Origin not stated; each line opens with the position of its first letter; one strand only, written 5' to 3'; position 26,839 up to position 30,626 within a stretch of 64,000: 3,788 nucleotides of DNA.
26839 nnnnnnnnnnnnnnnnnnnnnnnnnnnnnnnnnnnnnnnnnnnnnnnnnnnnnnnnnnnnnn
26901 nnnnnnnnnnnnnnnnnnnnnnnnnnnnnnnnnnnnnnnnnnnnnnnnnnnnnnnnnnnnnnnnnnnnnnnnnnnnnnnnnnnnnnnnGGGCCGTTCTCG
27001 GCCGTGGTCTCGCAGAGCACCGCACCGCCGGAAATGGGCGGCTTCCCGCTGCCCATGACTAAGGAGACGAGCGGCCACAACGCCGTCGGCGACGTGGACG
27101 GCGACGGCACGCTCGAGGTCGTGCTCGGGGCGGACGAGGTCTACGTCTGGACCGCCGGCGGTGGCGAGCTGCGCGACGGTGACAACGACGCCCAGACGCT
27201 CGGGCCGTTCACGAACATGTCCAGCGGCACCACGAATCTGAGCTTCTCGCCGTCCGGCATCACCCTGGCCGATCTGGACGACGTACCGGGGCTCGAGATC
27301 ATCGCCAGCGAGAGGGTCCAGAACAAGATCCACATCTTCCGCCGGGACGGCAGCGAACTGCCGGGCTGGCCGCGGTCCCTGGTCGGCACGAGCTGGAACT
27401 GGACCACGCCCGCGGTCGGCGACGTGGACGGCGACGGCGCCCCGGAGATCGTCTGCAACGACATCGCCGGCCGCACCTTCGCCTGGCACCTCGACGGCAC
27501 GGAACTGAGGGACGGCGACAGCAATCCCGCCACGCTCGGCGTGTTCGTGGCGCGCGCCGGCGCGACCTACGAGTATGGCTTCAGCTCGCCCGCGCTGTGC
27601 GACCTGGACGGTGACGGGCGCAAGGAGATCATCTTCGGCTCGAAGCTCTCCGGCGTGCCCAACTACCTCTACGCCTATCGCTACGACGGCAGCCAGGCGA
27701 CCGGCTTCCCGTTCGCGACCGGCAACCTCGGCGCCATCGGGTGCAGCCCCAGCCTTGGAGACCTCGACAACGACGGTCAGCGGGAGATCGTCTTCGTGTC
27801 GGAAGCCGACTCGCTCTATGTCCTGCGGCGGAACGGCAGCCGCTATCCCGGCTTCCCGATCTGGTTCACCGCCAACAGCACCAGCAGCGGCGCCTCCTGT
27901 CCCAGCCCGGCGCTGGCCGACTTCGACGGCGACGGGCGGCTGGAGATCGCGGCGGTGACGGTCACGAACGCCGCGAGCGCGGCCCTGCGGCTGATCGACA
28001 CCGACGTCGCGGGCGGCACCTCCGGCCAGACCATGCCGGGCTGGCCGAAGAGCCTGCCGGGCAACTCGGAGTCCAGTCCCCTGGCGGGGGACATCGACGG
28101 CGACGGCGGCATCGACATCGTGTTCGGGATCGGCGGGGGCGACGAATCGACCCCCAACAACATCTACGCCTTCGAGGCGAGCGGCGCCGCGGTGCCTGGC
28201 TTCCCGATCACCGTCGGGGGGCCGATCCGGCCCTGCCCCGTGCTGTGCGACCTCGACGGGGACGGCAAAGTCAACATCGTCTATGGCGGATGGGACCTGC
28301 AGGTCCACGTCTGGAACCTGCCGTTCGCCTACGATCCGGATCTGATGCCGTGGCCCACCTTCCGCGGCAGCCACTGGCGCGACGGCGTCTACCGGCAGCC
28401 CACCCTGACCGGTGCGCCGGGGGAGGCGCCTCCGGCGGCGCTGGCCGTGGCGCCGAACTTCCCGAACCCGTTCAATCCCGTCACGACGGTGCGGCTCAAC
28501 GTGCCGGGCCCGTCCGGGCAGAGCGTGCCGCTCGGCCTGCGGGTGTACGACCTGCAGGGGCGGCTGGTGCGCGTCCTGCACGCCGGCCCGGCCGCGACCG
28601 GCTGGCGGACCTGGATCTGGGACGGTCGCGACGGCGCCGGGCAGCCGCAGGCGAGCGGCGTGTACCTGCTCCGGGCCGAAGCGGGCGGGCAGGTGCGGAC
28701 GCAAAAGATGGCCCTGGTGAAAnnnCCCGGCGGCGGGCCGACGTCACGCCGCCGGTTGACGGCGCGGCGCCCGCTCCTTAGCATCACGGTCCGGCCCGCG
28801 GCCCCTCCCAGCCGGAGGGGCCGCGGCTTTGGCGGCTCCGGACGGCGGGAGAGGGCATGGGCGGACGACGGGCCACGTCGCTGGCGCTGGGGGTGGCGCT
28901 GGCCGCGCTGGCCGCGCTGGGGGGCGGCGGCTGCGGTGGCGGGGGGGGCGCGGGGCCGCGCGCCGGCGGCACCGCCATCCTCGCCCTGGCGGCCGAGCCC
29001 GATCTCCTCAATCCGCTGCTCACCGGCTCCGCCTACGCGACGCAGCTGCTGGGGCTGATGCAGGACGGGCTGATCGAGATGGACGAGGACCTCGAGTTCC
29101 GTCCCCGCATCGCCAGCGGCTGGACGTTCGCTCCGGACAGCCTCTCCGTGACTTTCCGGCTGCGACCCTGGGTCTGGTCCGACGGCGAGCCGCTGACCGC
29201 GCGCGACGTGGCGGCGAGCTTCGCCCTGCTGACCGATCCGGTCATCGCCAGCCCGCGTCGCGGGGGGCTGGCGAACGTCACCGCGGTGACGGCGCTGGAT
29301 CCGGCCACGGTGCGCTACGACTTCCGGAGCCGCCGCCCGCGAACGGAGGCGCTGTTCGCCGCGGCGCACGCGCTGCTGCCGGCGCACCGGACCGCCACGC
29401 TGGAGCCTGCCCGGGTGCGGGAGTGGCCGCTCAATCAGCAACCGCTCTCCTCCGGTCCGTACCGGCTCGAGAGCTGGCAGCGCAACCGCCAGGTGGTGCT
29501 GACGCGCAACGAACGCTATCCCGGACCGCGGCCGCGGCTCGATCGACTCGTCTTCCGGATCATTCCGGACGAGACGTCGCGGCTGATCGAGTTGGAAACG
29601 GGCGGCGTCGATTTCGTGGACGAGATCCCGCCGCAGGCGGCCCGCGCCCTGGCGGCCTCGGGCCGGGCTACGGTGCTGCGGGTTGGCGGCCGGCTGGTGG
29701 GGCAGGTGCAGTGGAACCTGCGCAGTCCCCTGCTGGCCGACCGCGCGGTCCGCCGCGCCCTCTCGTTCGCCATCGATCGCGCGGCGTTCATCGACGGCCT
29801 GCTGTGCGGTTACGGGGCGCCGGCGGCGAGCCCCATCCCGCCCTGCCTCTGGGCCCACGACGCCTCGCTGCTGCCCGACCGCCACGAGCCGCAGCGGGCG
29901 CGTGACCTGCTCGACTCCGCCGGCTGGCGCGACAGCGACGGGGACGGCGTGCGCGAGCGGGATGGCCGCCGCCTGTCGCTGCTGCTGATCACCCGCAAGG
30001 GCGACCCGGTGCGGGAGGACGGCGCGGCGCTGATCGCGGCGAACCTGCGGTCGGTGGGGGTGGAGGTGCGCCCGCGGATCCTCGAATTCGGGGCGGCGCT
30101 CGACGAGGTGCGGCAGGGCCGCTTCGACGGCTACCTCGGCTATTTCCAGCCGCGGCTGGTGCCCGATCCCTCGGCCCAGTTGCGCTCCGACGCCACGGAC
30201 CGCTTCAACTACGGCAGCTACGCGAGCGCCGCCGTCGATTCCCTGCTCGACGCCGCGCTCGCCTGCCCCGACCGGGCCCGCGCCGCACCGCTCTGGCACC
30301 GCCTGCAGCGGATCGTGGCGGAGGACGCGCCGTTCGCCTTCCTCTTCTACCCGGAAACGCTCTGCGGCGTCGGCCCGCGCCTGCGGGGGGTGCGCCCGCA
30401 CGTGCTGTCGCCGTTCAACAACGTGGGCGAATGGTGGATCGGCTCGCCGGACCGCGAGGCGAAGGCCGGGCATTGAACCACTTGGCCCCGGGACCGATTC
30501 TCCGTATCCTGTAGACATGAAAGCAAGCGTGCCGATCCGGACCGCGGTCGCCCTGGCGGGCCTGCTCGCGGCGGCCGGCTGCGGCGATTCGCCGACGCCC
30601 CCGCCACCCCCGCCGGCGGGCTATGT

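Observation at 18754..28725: Tandem pair of 1.6-kaa secreted proteins combining a C25 gingipain-like peptidase, an FG-GAP beta-propeller and a T9SS C-terminal domain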

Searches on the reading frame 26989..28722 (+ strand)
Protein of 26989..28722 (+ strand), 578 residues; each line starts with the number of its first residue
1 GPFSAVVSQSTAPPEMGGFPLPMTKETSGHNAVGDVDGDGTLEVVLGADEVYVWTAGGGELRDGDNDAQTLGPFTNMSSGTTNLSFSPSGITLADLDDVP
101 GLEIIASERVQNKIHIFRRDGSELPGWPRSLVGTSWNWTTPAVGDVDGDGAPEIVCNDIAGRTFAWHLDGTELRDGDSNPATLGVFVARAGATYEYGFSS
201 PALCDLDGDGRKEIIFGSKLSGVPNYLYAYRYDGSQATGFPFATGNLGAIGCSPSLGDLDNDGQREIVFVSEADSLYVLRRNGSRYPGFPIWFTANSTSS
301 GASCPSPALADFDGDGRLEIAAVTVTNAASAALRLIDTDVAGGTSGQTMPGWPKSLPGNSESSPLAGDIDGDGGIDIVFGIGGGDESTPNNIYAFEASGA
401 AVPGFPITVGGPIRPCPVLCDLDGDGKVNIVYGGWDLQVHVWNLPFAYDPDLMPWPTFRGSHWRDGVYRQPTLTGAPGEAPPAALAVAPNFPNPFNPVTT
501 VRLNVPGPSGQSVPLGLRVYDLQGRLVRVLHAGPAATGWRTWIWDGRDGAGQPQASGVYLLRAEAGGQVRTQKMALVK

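Call 33: predict_structure(alignment_id=A1)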
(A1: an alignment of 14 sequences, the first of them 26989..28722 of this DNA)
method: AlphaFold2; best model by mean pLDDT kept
length: 578 residues; sequences in the alignment: 14
mean_pLDDT: 78.7   pTM: 0.73
mean pLDDT of the five models: 78.7, 78.1, 78.0, 75.1, 74.1
residues with pLDDT >= 90: 113; 70-90: 348; 50-70: 74; < 50: 43
segments of 3 or more residues with pLDDT < 50: 1-10, 68-70, 456-463, 470-483
pLDDT, mean of each block of 10 residues (from residue 1): 34 78 82 84 85 84 55 59 74 84 88 88 89 75 89 87 89 76 79 65 88 88 85 92 87 87 89 91 94 69 76 89 80 91 92 83 84 86 73 89 86 84 84 89 81 50 50 28 46 58 72 88 87 84 84 82 81 72
secondary structure, 60 per line:
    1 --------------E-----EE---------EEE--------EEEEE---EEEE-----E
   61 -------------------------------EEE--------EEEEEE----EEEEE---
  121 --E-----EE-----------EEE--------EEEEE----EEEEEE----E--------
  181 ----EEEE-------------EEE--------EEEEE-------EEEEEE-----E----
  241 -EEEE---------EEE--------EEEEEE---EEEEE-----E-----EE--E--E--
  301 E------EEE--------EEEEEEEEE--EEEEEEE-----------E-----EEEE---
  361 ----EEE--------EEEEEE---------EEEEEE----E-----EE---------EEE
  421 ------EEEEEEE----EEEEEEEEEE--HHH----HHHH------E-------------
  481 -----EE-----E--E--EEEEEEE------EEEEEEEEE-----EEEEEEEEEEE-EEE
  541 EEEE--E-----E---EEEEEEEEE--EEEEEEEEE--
elements in order: E32-34 E43-47 E51-54 E92-94 E103-108 E113-117 E142-144 E153-157 E162-167 E185-188 E202-204 E213-217 E225-230 E242-245 E255-257 E266-271 E275-279 E308-310 E319-327 E330-336 E354-357 E365-367 E376-381 E391-396 E418-420 E427-433 E438-447 H457-460 E499-505 E512-520 E526-536 E538-544 E557-565 E568-576

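Call 37: fold_search(model_id=the predicted structure, library=pdb)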
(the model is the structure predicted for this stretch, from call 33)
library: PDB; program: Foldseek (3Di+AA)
matches with E <= 10: 1670; with E <= 0.001: 65
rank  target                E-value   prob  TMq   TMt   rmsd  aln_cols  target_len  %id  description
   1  9etn_A                2.8e-10  1.00  0.37  0.38  14.1       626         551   14  Crystal structure of murine CRTAC1 (released 2024-07-31)
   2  5m11                  7.0e-09  1.00  0.14  0.12  19.6       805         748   11  Structural and functional probing of PorZ, an essential bacterial surface component of the type-IX secretion system of h (released 2016-11-09)
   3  9ind_A                2.2e-07  1.00  0.36  0.45   9.7       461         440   14  Integrin alpha-v beta-8 in complex with the Fab of 130H2 (released 2025-01-22)
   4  9ckv_A                3.5e-07  1.00  0.38  0.46  10.7       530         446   14  Cryo-EM structure of alpha5beta1 integrin in complex with NeoNectin (released 2024-07-17)
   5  8tl6_A                6.0e-07  1.00  0.28  0.22  23.7       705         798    9  Cryo-EM structure of DDB1deltaB-DDA1-DCAF5 (released 2024-04-03)
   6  7ukn_A                1.4e-06  0.99  0.18  0.11  29.7       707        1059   10  Crystal Structure of DDB1 in Complex with the H-Box Motif of pUL145 (released 2022-08-10)
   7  9n6z_LQ               1.4e-06  1.00  0.35  0.26  19.0       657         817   10  SSU processome maturation and disassembly, State D (released 2025-11-05)
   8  9d0w_A                1.8e-06  1.00  0.24  0.19  23.4       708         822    9  Cryo-EM structure of CDK2/CyclinE1 in complex with CRBN/DDB1 and Cpd 4 (released 2025-04-16)
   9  8j07_i9               2.0e-06  1.00  0.23  0.12  18.0       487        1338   11  96nm repeat of human respiratory doublet microtubule and associated axonemal complexes (released 2023-07-26)
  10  8tnq_A                2.1e-06  1.00  0.29  0.22  23.1       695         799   10  Cryo-EM structure of DDB1dB:CRBN:PT-179:SD40, conformation 1 (released 2024-03-13)
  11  6bn7_A                3.8e-06  1.00  0.33  0.25  20.4       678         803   10  Crystal structure of DDB1-CRBN-BRD4(BD1) complex bound to dBET23 PROTAC. (released 2018-05-30)
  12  8tnp_A                4.0e-06  1.00  0.29  0.22  24.0       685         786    9  Cryo-EM structure of DDB1dB:CRBN:Pomalidomide:SD40 (released 2024-03-13)
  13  2ber                  4.4e-06  1.00  0.28  0.27  13.9       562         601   11  Y370G Active Site Mutant of the Sialidase from Micromonospora viridifaciens in complex with beta-Neu5Ac (sialic acid). (released 2005-04-04)
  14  4a08_A                4.7e-06  1.00  0.34  0.21  16.5       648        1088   10  Structure of hsDDB1-drDDB2 bound to a 13 bp CPD-duplex (purine at D-1 position) at 3.0 A resolution (CPD 1) (released 2011-11-30)
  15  3ei3_A                4.9e-06  0.98  0.19  0.11  31.6       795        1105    8  Structure of the hsDDB1-drDDB2 complex (released 2009-01-20)
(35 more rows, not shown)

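Call 89: search_protein_families(library=ncbifam, alignment_id=A1, max_evalue=0.01)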
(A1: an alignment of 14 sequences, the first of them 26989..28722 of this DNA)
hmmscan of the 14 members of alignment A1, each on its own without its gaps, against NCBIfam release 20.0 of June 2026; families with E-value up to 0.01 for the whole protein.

A. member 1, window:26989-28722:+ (578 aa): 6 families
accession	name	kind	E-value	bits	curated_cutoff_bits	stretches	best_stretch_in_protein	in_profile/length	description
NF052323.1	T9SSA_dep_M6i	equivalog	4e-25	88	600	2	302-568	784-1029/1043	T9SS-dependent M6-like inactivated metalloprotease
TIGR04183.1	Por_Secre_tail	domain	1.4e-07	31.4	23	1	491-574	2-69/72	T9SS type A sorting domain-containing protein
NF033707.1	T9SS_sortase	equivalog_domain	3.3e-05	21.7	420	1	489-565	1000-1077/1095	type IX secretion system sortase PorU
NF005176.1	PRK06655.1-1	equivalog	0.00015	21.7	230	1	516-570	100-154/197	flagellar hook assembly protein FlgD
NF009276.0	PRK12633.1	equivalog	0.00018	21.3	383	1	511-565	127-181/234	flagellar basal body rod modification protein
NF052506.1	PA5033_fam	subfamily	0.0028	16.5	100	0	92-163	210-275/284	PA5033 family protein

B. families by the number of members that match (of 14 scanned): 13 families
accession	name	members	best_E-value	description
NF052323.1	T9SSA_dep_M6i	14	1.2e-36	T9SS-dependent M6-like inactivated metalloprotease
NF033707.1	T9SS_sortase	14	7.6e-09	type IX secretion system sortase PorU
NF005176.1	PRK06655.1-1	14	1.4e-08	flagellar hook assembly protein FlgD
TIGR04183.1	Por_Secre_tail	14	2.4e-08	T9SS type A sorting domain-containing protein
NF009276.0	PRK12633.1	13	7.8e-08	flagellar basal body rod modification protein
NF052506.1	PA5033_fam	12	2.3e-09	PA5033 family protein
NF009452.0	PRK12812.1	10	7.7e-06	flagellar basal body rod modification protein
NF052228.1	T9SS_PorZ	6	0.00063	type IX secretion system anionic LPS delivery protein PorZ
NF000157.1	fusid_est_FusH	4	5.8e-08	fusidic acid esterase FusH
NF009277.0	PRK12634.1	4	1.3e-05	flagellar basal body rod modification protein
NF009453.0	PRK12813.1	3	0.00086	flagellar basal body rod modification protein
NF046077.1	LPS_M949_RS01915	2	0.00028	M949_RS01915 family surface polysaccharide biosynthesis protein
NF004496.1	PRK05842.1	2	0.00091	flagellar hook assembly protein FlgD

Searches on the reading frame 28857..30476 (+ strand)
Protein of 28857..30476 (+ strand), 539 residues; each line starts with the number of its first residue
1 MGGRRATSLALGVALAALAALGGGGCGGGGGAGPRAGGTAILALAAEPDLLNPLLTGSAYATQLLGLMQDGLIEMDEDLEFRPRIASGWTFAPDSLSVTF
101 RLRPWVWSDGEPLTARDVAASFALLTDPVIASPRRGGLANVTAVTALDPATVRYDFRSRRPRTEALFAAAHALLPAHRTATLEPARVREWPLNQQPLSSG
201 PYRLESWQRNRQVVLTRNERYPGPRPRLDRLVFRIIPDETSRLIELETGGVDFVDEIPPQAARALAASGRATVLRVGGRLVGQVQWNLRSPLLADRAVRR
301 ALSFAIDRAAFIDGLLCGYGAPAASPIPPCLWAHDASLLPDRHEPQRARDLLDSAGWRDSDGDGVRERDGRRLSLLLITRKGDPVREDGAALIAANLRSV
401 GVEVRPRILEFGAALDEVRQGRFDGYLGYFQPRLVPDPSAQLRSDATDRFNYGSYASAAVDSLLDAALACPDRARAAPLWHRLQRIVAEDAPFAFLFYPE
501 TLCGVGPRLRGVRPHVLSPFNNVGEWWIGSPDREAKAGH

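Call 12: search_protein_families(library=pfam, proteins=[window:28857-30476:+], max_evalue=0.001)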
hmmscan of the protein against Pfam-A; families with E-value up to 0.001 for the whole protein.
window:28857-30476:+ (539 aa): 1 family
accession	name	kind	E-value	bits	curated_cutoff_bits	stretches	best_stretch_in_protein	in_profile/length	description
PF00496.27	SBP_bac_5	-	2.4e-76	257.7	32.4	1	80-444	1-359/368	Bacterial extracellular solute-binding proteins, family 5 Middle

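Call 80: search_protein_families(library=ncbifam, proteins=[window:28857-30476:+], max_evalue=0.001)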
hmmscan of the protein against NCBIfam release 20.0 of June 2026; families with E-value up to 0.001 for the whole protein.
window:28857-30476:+ (539 aa): 10 families
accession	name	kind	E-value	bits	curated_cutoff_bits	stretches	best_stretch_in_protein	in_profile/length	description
NF045467.1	Opp4A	equivalog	9.3e-53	179.3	650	1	33-528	30-556/556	oligopeptide ABC transporter substrate-binding protein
TIGR02294.1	nickel_nikA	equivalog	4.1e-39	134.5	393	1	68-429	35-399/501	nickel ABC transporter substrate-binding protein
NF045468.1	Opp5A_nikA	equivalog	4.9e-33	114.4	600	1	69-510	45-470/488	nickel ABC transporter substrate-binding protein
NF011942.0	PRK15413.1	equivalog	2e-28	99.4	594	1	59-359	49-345/512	glutathione ABC transporter substrate-binding protein GsiB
TIGR04028.1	SBP_KPN_01854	hypoth_equivalog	2.1e-28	99.2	468.5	1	77-405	40-378/509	TIGR04028 family ABC transporter substrate-binding protein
NF043070.1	DppA_dipep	equivalog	6.3e-27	94.3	1005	1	141-495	152-502/535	dipeptide ABC transporter periplasmic-binding protein DppA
NF047575.1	opine_bind_CntA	exception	4.4e-21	75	800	1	199-404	193-407/535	staphylopine-dependent metal ABC transporter substrate-binding lipoprotein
NF011689.0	PRK15109.1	equivalog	1e-19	70.6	560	1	140-523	156-531/547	ABC transporter substrate-binding protein SapA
NF007287.0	PRK09755.1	equivalog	8e-18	64.5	1098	1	47-507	42-511/535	ABC transporter substrate-binding protein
NF011684.0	PRK15104.1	equivalog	1.3e-13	50.5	947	1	68-499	69-511/543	oligopeptide ABC transporter substrate-binding protein OppA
